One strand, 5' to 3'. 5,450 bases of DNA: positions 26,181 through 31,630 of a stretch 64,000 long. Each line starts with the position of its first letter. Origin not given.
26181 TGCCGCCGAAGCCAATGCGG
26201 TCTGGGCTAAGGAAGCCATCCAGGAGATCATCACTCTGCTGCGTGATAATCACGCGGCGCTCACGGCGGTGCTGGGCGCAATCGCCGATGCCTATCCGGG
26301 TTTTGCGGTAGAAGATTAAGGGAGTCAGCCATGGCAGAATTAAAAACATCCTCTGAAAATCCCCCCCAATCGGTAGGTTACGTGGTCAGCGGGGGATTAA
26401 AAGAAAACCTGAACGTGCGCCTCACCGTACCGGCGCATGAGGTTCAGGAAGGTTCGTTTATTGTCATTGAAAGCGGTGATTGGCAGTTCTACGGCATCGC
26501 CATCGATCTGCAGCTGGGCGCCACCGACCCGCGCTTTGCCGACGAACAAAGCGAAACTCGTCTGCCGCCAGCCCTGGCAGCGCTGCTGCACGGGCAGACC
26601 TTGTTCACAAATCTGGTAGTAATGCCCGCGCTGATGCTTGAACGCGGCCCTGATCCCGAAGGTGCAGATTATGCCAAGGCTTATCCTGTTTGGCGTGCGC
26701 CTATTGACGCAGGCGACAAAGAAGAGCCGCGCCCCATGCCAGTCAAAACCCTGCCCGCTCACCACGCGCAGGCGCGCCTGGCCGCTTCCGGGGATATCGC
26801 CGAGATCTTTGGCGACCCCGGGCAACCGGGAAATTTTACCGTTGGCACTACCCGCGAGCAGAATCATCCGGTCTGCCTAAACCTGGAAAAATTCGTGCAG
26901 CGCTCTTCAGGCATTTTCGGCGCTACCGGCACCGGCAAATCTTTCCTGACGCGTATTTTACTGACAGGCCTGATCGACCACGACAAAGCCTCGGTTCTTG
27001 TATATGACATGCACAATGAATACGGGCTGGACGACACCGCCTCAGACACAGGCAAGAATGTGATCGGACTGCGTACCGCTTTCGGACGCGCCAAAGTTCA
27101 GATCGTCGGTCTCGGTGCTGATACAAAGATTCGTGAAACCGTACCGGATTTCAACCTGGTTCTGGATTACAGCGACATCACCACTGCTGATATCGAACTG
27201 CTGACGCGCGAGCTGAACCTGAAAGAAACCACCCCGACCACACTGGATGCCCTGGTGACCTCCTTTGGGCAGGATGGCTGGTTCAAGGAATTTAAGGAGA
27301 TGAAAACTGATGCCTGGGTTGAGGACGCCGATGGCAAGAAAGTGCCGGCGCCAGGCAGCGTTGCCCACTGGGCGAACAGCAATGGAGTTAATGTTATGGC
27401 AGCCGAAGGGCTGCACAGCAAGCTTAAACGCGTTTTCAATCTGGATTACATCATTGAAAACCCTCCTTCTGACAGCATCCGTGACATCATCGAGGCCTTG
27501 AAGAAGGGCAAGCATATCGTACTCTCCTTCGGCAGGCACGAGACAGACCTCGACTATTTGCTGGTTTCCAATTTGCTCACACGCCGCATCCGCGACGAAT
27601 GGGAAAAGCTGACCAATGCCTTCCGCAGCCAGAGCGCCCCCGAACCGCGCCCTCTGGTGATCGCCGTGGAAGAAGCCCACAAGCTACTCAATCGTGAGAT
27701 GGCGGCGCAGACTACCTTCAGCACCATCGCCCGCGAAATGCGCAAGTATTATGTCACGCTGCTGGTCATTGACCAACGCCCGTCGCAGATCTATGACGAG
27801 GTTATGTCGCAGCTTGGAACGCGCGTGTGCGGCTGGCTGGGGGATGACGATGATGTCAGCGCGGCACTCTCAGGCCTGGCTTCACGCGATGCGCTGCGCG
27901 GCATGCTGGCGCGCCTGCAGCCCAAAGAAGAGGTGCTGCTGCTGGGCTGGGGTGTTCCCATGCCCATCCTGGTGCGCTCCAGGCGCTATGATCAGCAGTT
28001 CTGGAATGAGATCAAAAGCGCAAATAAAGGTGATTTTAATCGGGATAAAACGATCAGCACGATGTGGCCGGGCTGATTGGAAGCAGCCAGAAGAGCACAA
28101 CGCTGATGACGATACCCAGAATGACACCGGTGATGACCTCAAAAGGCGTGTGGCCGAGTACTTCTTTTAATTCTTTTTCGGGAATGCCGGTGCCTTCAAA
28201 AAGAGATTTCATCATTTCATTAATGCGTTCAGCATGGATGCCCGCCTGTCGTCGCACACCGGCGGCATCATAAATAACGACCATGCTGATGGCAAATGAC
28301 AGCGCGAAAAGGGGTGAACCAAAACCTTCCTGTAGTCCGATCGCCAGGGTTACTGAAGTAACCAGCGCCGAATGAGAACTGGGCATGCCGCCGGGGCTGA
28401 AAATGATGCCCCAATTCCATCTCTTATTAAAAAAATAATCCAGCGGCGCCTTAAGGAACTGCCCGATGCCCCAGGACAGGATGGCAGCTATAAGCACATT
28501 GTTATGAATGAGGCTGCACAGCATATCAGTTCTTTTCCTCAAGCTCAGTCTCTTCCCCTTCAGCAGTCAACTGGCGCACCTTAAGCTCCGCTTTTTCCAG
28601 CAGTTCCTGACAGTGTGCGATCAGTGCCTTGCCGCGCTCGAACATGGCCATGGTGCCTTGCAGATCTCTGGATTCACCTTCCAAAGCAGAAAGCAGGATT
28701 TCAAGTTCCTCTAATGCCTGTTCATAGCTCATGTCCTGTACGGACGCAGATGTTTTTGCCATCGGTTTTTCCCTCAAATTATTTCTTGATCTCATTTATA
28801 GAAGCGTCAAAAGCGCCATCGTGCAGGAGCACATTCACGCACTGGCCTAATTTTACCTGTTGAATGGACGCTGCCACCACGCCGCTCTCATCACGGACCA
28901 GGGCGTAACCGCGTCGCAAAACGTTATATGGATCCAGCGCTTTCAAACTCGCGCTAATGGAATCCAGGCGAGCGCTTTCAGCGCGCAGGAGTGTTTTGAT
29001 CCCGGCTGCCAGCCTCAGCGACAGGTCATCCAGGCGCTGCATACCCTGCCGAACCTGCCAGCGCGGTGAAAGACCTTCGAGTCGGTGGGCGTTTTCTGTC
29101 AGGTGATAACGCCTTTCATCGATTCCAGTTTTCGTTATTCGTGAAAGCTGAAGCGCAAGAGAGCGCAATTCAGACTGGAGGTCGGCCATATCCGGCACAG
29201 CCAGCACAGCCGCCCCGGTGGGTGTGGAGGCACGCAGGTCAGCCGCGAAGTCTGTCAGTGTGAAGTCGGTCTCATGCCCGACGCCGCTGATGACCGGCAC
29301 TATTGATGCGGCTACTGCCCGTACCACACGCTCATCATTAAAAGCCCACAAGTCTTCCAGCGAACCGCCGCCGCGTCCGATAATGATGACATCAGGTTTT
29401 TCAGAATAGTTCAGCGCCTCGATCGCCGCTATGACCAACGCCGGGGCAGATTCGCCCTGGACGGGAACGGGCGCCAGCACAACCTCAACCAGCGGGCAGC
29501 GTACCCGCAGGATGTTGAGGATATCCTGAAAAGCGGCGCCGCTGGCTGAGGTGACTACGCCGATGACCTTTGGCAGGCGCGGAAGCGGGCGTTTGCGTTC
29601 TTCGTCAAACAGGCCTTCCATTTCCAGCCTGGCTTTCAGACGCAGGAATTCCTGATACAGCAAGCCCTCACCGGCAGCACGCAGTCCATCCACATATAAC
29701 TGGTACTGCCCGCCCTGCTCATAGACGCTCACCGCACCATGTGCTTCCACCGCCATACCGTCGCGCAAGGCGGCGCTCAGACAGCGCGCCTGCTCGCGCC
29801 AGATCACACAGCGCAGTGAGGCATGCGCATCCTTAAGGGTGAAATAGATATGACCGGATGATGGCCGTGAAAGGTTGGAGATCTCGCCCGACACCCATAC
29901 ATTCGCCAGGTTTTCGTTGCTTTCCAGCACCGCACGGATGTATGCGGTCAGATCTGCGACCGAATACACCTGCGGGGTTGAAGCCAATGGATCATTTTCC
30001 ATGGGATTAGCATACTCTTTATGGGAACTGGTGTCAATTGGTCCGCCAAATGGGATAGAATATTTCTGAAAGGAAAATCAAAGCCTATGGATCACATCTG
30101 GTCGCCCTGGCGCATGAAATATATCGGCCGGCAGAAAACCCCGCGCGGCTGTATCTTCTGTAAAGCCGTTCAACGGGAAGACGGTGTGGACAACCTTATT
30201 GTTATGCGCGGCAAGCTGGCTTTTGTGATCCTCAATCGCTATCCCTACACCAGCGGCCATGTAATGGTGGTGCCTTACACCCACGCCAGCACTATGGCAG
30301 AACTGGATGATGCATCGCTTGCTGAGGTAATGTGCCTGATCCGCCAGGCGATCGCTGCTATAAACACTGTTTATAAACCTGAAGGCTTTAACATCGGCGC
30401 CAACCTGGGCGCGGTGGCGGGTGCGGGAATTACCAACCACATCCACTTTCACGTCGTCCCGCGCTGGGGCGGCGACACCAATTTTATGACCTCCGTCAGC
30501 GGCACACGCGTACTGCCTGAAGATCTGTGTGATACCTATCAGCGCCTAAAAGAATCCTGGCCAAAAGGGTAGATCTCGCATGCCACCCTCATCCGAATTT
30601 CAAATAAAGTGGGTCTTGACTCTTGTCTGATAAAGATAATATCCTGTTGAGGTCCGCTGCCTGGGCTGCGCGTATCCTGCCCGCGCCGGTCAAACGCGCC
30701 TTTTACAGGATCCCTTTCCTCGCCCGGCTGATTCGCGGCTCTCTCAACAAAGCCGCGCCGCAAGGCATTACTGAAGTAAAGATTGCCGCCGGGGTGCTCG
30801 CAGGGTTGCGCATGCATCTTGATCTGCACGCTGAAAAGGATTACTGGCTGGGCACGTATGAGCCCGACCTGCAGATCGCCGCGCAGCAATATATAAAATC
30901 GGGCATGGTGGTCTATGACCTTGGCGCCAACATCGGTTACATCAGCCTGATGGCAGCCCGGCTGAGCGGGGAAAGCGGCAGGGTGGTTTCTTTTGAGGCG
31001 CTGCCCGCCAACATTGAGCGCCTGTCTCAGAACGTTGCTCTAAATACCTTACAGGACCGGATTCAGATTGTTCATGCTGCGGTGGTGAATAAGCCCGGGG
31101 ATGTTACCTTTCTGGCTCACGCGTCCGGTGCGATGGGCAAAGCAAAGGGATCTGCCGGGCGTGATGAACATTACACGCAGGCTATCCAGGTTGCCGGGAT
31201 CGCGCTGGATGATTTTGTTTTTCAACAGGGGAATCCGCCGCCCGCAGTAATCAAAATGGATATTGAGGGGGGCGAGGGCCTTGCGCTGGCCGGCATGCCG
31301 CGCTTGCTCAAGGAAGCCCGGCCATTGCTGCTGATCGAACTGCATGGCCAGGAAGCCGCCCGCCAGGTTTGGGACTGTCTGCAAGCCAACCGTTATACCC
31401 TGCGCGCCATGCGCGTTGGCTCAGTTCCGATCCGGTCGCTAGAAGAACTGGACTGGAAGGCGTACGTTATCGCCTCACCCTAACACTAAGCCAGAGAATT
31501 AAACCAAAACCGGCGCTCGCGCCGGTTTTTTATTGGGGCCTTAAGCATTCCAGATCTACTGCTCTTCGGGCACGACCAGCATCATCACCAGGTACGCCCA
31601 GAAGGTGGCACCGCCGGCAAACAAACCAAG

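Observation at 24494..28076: Stand-alone operon: NurA-like nuclease, orphan HAS-barrel-like protein and HerA/FtsK-type ATPase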

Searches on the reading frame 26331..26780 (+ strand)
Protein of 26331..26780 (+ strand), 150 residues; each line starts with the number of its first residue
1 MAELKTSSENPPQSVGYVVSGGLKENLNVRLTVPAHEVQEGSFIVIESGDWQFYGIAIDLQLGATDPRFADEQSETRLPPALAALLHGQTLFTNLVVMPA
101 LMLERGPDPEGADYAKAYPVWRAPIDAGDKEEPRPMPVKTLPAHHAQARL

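Call 91: search_protein_families(library=pfam, alignment_id=A7, max_evalue=1)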
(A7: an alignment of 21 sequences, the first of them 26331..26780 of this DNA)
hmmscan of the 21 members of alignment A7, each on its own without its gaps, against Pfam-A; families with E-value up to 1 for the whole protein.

A. member 1, window:26331-26780:+ (150 aa): 1 family
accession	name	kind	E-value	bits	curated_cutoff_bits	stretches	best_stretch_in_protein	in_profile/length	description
PF09378.16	HAS-barrel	-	0.049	14.2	25.2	1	15-74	1-58/90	HAS barrel domain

B. families by the number of members that match (of 21 scanned): 2 families
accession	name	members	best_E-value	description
PF09378.16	HAS-barrel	19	4.7e-08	HAS barrel domain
PF18914.6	DUF5666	1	0.11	Domain of unknown function (DUF5666)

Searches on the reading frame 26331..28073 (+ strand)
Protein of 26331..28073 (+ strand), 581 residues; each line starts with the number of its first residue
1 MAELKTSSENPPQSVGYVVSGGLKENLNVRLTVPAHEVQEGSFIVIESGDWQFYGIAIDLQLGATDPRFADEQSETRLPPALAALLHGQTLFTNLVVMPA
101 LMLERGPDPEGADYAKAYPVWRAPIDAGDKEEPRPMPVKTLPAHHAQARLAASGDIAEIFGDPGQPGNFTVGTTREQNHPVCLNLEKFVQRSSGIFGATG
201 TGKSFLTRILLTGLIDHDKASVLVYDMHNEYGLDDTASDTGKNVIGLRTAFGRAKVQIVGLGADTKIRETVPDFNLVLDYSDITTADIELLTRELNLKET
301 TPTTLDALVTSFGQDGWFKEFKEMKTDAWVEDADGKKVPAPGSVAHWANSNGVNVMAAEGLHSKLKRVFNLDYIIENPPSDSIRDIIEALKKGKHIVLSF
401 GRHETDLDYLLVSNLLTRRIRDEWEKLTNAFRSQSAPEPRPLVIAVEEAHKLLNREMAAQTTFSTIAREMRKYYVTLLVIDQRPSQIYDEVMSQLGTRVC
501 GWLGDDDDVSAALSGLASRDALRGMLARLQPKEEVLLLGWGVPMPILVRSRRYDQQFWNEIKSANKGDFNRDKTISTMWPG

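Call 3: search_protein_families(library=pfam, proteins=[window:26331-28073:+], max_evalue=1)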
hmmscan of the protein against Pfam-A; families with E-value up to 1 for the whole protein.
window:26331-28073:+ (581 aa): 9 families
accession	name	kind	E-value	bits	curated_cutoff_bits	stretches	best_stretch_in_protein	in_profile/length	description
PF01935.23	DUF87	-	6.6e-28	98.7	23.2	1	171-420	3-220/220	Helicase HerA, central domain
PF13401.12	AAA_22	-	7.4e-05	23.5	27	1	195-235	10-49/130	AAA domain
PF05872.18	HerA_C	-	8.2e-05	21.9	22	1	439-499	256-317/502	Helicase HerA-like C-terminal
PF13191.12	AAA_16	-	0.0072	17.3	32.6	0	195-217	29-51/167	AAA ATPase domain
PF09848.15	SLFN-g3_helicase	-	0.013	15.3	24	1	412-482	51-123/354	Schlafen group 3, DNA/RNA helicase domain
PF19044.6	P-loop_TraG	-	0.038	13.1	25.8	0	190-231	29-69/413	TraG P-loop domain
PF06309.17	Torsin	-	0.06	13.9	27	0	195-221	58-84/127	Torsin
PF20720.3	nSTAND3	-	0.06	13.5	27.2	1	195-270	22-94/155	Novel STAND NTPase 3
PF06745.19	ATPase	-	0.19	11.5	26.6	0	426-486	110-167/231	KaiC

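Call 4: search_protein_families(library=ncbifam, proteins=[window:26331-28073:+], max_evalue=1)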
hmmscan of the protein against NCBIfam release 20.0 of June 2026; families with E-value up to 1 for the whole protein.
window:26331-28073:+ (581 aa): 14 families
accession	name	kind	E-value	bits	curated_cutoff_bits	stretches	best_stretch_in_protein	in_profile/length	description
NF040937.1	HerA_Thermprot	equivalog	1.7e-18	66.3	800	2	383-512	297-423/487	DNA double-strand break repair helicase HerA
NF040819.1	helicase_HerA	equivalog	3.2e-18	65.6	970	2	417-551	379-515/561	DNA double-strand break repair helicase HerA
NF042943.1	HerA_antiphage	equivalog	1.5e-16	60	800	2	440-552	433-551/566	anti-phage-associated helicase HerA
NF042944.1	HerA_antiphage_2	equivalog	2.5e-14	52.9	850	2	438-555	425-547/576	anti-phage-associated helicase HerA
NF053655.1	CedD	equivalog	4.3e-13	48.8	600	2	412-531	391-507/527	DNA-translocating ATPase CedD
NF045975.1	VirB4_plasma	equivalog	5.6e-07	27.6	590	2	168-232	490-556/894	Mbov_0397 family ICE element conjugal transfer ATPase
NF033849.1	ser_rich_anae_1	subfamily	2.2e-06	25.3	650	1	436-518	1013-1105/1163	serine-rich protein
TIGR03925.1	T7SS_EccC_b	equivalog_domain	7.6e-05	21.2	346.55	1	133-229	314-403/564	type VII secretion protein EccCb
NF041214.1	plasmid_TraB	equivalog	0.0012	17.5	800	1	442-514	348-420/639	plasmid transfer protein TraB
TIGR00929.1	VirB4_CagE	subfamily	0.0029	15.9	643.1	0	411-489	618-682/792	VirB4 family type IV secretion/conjugal transfer ATPase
NF045971.1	conju_CD1110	equivalog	0.0032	15.8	325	1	172-232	397-457/752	VirB4-like conjugal transfer ATPase, CD1110 family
TIGR03924.1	T7SS_EccC_a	equivalog_domain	0.034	12.9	509.15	0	195-220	455-480/673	type VII secretion protein EccCa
TIGR02746.1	TraC-F-type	equivalog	0.063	11.1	567.05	1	437-483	637-684/800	type IV secretion system protein TraC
TIGR04521.1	ECF_ATPase_2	equivalog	0.14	11.2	330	1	190-229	31-69/279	energy-coupling factor transporter ATPase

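Call 5: search_protein_families(library=padloc, proteins=[window:26331-28073:+], max_evalue=1)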
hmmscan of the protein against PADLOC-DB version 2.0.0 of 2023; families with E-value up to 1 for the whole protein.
window:26331-28073:+ (581 aa): 18 families
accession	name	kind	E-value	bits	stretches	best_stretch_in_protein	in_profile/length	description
PDLC04105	HerA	-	5e-29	99.3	2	437-551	415-536/576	-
PDLC04103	HerA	-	1.6e-19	67.7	2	426-552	426-558/579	-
PDLC04102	HerA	-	8.4e-17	58.7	2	433-552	497-621/654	-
PDLC02185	HerA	-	3e-16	57.3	2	440-551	445-562/585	-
PDLC04100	HerA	-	4e-16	56.8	2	439-551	438-556/580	-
PDLC04098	HerA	-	4.5e-15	53.3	2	431-553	517-649/686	-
PDLC04106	HerA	-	3.3e-13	47.1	2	427-559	502-637/667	-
PDLC02188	HerA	-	4.3e-13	47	2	438-552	425-544/578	-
PDLC04140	mad8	-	7.5e-13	46.7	1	193-513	30-263/314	mads_8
PDLC04097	HerA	-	4.8e-10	36.7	2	141-250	111-229/618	-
PDLC04104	HerA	-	2.4e-08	31.1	1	439-510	218-296/379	-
PDLC04107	HerA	-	5.4e-08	30.2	1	176-232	155-211/306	-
PDLC04101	HerA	-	8.3e-08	29.3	1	176-232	154-210/400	-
PDLC04099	HerA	-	3.9e-07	27.6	1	177-231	156-210/214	-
PDLC01055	HerA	-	6.1e-06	23.3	2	137-231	104-199/532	Type III coevolved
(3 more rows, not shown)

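Call 15: search_solved_structures(query=window:26331-28073:+, max_evalue=0.001, show_alignments=1)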
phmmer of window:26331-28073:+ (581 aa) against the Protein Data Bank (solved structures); distinct sequences matched with E-value up to 0.001: 9.
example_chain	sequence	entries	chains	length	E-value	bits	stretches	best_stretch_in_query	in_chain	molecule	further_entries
4d2i_A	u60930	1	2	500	7.2e-17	64.4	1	383-553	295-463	HERA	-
8wiv_A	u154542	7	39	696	1.7e-16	63.1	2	427-546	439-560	Helicase HerA central domain-containing protein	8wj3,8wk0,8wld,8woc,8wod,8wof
9x1l_A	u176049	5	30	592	8.5e-14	54.2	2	400-551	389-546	DNA helicase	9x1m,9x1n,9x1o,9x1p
8xau_A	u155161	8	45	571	2.9e-10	42.6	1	414-550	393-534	ATP-binding protein | HerA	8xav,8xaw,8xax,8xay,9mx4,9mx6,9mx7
9c1m_M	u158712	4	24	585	6.4e-08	34.8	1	438-549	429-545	ATP-binding protein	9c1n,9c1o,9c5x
8ziq_M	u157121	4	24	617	3.4e-07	32.4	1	412-541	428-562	HerA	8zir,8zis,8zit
8yho_A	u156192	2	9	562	8.6e-07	31.1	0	420-516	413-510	DUF87 domain-containing protein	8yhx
8wet_A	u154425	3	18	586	4.3e-05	25.5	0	442-511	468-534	TdpA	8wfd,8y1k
8j4u_M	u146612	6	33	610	9.7e-05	24.3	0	438-518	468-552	Nucleoside triphosphate hydrolase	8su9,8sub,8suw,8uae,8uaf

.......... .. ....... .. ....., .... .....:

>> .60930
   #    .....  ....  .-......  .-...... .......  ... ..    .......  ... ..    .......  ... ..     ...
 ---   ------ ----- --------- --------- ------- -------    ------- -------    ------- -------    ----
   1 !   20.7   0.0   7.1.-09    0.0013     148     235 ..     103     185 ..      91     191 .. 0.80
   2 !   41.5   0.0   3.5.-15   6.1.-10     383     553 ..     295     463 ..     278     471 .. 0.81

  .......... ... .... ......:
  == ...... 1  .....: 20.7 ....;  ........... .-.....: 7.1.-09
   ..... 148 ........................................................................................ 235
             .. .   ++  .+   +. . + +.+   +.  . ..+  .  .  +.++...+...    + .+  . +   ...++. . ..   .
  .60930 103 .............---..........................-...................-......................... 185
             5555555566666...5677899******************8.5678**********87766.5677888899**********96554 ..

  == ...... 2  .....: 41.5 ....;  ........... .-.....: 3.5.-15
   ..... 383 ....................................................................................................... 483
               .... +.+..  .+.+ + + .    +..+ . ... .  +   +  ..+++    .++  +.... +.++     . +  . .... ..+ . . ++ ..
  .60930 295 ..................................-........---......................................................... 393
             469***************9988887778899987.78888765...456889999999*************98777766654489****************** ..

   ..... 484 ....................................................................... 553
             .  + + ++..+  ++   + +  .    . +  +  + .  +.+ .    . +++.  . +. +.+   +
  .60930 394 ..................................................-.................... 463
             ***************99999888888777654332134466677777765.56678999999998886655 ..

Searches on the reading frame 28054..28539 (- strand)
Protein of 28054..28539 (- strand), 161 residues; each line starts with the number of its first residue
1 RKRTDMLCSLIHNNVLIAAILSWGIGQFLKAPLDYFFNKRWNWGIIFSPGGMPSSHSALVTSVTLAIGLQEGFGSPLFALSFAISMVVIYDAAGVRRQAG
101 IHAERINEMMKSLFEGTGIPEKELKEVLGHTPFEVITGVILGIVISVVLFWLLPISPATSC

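Call 44: search_protein_families(library=pfam, proteins=[window:28054-28539:-], max_evalue=0.00001)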
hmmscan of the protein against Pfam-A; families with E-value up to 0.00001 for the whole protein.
window:28054-28539:- (161 aa): 1 family
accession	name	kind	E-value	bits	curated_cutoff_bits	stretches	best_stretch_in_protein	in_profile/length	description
PF02681.20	DUF212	-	8.5e-49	165.4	26.5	1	12-145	2-126/126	Divergent PAP2 family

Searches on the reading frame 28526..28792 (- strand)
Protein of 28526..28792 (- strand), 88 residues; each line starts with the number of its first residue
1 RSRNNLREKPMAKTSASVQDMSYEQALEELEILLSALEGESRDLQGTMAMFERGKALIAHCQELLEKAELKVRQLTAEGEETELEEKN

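Call 44: search_protein_families(library=pfam, proteins=[window:28526-28792:-], max_evalue=0.00001)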
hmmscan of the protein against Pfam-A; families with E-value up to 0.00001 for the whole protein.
window:28526-28792:- (88 aa): 1 family
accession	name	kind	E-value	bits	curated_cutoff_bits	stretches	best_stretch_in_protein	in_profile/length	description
PF02609.21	Exonuc_VII_S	-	1.3e-12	48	24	1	23-73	1-51/52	Exonuclease VII small subunit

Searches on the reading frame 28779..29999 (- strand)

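Call 44: search_protein_families(library=pfam, proteins=[window:28779-29999:-], max_evalue=0.00001)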
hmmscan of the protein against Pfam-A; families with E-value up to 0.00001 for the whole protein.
window:28779-29999:- (406 aa): 3 families
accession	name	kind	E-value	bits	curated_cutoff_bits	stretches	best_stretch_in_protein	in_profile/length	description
PF02601.20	Exonuc_VII_L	-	3.9e-96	322.7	35.9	2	130-348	1-217/315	Exonuclease VII, large subunit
PF13742.12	tRNA_anti_2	-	4.8e-32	110.5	27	1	12-106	1-94/95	OB-fold nucleic acid binding domain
PF01336.31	tRNA_anti-codon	-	2.6e-14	53.4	27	1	34-106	1-72/75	OB-fold nucleic acid binding domain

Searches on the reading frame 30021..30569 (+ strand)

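Call 44: search_protein_families(library=pfam, proteins=[window:30021-30569:+], max_evalue=0.00001)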
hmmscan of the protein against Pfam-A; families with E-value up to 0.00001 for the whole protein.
window:30021-30569:+ (183 aa): 2 families
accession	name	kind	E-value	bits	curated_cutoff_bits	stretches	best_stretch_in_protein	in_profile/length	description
PF01230.28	HIT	-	6.1e-14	52.9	21.5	1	57-148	5-95/98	HIT domain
PF04677.20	CwfJ_C_1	-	1.6e-06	28.5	21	1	38-118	8-82/122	Protein similar to CwfJ C-terminus 1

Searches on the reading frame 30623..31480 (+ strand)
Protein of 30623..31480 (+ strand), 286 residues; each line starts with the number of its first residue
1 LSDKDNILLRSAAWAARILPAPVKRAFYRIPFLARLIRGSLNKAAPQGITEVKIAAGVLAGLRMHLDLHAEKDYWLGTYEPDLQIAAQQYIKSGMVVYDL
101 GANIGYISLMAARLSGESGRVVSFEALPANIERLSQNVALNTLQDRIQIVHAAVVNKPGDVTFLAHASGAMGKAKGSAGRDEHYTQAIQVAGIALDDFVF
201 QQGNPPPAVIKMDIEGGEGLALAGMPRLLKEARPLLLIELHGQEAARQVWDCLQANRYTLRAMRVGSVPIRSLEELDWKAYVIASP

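Call 44: search_protein_families(library=pfam, proteins=[window:30623-31480:+], max_evalue=0.00001)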
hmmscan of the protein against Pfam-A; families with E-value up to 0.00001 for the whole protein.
window:30623-31480:+ (286 aa): 2 families
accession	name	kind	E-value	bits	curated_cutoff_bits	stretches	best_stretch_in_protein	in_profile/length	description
PF05050.19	Methyltransf_21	-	8.8e-20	72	22.7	1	99-257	1-170/173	Methyltransferase FkbM domain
PF02475.24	TRM5-TYW2_MTfase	-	1.7e-07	31.7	28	1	89-153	32-95/164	TRM5/TYW2 methyltransferase domain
